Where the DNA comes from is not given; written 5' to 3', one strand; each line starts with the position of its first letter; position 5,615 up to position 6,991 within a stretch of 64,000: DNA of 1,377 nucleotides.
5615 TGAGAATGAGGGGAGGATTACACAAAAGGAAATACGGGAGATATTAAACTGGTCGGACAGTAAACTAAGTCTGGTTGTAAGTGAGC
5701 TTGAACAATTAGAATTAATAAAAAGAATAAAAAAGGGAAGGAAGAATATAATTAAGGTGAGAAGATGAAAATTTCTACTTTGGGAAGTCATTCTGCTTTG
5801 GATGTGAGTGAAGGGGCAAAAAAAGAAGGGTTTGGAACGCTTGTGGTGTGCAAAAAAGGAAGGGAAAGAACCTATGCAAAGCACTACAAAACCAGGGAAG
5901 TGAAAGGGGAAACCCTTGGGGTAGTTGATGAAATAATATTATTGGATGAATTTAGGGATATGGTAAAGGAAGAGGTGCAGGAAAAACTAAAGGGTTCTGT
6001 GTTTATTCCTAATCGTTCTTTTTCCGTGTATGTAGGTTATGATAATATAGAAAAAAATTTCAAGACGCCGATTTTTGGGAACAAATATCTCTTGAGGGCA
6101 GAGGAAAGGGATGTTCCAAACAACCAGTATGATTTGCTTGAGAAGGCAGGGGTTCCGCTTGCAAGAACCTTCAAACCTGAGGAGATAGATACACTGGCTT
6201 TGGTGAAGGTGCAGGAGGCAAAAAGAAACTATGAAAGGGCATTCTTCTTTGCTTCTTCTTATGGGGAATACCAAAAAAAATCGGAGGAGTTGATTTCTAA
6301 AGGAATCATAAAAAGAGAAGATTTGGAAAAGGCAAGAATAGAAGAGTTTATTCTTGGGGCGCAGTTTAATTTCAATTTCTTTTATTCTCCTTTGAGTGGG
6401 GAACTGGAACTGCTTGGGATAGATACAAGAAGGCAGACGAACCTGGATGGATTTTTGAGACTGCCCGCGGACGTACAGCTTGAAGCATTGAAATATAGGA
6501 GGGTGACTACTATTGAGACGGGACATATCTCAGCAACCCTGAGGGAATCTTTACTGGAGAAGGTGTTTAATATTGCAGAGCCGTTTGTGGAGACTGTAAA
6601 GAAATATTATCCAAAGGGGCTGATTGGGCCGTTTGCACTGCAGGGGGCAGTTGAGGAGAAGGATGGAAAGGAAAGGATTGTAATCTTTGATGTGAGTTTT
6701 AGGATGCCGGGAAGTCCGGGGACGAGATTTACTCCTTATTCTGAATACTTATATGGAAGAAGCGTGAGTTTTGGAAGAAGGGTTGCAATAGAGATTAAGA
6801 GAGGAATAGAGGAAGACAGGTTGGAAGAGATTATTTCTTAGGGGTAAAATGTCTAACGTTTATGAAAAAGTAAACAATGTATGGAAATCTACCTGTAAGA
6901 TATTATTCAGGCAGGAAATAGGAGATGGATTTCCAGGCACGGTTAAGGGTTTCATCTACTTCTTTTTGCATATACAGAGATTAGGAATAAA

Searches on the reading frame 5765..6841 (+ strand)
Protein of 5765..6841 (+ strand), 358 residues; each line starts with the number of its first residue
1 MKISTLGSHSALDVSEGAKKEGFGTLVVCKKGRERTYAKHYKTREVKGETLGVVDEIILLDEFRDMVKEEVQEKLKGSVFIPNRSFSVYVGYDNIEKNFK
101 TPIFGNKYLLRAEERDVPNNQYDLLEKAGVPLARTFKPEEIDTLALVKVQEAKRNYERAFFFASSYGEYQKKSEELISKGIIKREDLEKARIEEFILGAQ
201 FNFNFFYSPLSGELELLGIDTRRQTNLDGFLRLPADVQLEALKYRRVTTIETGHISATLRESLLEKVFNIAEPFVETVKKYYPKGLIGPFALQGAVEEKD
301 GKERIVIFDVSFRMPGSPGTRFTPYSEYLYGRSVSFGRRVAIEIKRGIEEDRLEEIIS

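Call 9: search_protein_families(library=ncbifam, proteins=[window:5765-6841:+], max_evalue=0.01)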
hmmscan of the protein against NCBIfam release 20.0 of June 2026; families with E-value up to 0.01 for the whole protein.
window:5765-6841:+ (358 aa): 6 families
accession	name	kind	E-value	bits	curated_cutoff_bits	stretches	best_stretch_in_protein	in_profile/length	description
NF009780.0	PRK13278.1-5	equivalog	2.6e-84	283.3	556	1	2-358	20-361/361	formate--phosphoribosylaminoimidazolecarboxamide ligase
NF009783.0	PRK13278.2-4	equivalog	2.2e-78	263.7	590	1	2-357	18-355/356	formate--phosphoribosylaminoimidazolecarboxamide ligase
NF009778.0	PRK13278.1-1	equivalog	7.1e-56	189.7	570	1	1-358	20-356/356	formate--phosphoribosylaminoimidazolecarboxamide ligase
NF009779.0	PRK13278.1-3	equivalog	1.3e-50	172.4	580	1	1-358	3-333/333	formate--phosphoribosylaminoimidazolecarboxamide ligase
NF009781.0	PRK13278.1-6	subfamily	5.1e-46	157.2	603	1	2-358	20-356/356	formate--phosphoribosylaminoimidazolecarboxamide ligase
NF009782.0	PRK13278.2-1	equivalog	6.5e-39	134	482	1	1-357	1-309/310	formate--phosphoribosylaminoimidazolecarboxamide ligase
